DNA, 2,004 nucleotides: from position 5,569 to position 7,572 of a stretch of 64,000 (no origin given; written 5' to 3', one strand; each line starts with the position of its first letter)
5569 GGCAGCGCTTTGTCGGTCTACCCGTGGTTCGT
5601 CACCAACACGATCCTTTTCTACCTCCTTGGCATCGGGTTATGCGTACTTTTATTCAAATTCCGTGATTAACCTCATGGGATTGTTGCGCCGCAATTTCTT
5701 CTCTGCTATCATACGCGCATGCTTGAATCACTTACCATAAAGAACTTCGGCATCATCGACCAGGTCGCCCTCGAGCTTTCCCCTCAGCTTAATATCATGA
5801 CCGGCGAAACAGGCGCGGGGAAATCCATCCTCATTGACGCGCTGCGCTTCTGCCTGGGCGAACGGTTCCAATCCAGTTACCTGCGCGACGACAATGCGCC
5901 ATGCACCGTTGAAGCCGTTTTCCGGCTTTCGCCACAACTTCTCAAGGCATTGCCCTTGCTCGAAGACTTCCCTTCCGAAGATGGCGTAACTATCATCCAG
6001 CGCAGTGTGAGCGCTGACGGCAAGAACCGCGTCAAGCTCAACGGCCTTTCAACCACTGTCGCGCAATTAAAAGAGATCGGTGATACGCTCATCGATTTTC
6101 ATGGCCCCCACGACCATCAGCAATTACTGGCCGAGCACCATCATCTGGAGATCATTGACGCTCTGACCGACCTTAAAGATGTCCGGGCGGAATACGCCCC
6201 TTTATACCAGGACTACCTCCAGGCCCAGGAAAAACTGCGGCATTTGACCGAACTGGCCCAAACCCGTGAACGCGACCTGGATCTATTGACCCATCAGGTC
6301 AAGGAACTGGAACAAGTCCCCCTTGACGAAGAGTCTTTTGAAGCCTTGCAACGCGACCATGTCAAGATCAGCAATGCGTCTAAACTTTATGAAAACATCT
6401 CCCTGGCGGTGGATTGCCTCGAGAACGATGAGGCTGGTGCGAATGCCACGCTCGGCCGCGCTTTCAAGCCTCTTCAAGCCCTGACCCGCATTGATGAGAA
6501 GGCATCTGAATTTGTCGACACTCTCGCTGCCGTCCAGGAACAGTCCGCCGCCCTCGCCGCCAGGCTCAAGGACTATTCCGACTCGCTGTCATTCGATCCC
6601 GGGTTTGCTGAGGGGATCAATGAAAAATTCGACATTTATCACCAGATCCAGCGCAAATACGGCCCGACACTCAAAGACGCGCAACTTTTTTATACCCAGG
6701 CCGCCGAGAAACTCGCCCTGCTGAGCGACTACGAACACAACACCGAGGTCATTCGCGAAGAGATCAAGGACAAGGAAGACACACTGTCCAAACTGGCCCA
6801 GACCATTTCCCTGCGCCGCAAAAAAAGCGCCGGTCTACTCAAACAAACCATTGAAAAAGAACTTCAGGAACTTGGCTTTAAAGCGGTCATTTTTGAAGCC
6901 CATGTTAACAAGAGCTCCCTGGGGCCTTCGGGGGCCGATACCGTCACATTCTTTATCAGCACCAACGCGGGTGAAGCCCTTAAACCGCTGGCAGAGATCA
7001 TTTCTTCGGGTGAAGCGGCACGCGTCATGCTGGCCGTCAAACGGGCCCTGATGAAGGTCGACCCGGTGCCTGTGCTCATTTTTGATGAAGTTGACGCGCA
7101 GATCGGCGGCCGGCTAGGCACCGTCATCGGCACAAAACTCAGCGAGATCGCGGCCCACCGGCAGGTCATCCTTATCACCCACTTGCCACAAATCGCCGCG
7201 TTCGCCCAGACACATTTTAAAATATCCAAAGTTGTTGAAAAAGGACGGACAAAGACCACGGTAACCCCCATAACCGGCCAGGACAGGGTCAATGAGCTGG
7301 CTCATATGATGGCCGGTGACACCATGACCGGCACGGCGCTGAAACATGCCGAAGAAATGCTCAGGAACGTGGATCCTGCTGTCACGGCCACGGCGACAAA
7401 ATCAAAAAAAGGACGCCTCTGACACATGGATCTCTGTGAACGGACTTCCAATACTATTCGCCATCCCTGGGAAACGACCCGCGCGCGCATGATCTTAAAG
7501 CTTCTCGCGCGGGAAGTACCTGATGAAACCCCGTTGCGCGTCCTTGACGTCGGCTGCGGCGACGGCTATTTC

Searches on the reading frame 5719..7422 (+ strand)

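Call 17: search_protein_families(library=ncbifam, proteins=[window:5719-7422:+], max_evalue=0.00001)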
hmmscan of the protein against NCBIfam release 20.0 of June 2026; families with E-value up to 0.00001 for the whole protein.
window:5719-7422:+ (567 aa): 7 families
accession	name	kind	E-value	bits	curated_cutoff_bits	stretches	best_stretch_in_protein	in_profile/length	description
TIGR00634.1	recN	equivalog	1.2e-135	453.7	407.85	1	1-549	1-562/563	DNA repair protein RecN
NF008121.0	PRK10869.1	equivalog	7e-106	354.9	418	1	1-549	1-552/553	DNA repair protein RecN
NF045780.1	TrlF_fam_ATP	equivalog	4.7e-15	55.4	350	1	4-389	292-710/944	TrlF family AAA-like ATPase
TIGR02168.1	SMC_prok_B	equivalog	1.2e-08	33.2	567.35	0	134-371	216-445/1181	chromosome segregation protein SMC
TIGR02169.1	SMC_prok_A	equivalog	1.6e-07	29.4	729.4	0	7-57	10-57/1165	chromosome segregation protein SMC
TIGR02857.1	CydD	equivalog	2.4e-07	30.1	435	0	420-497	451-524/529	thiol reductant ABC exporter subunit CydD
TIGR00611.2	recf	equivalog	7.7e-06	25.3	172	0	2-46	1-45/339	DNA replication/repair protein RecF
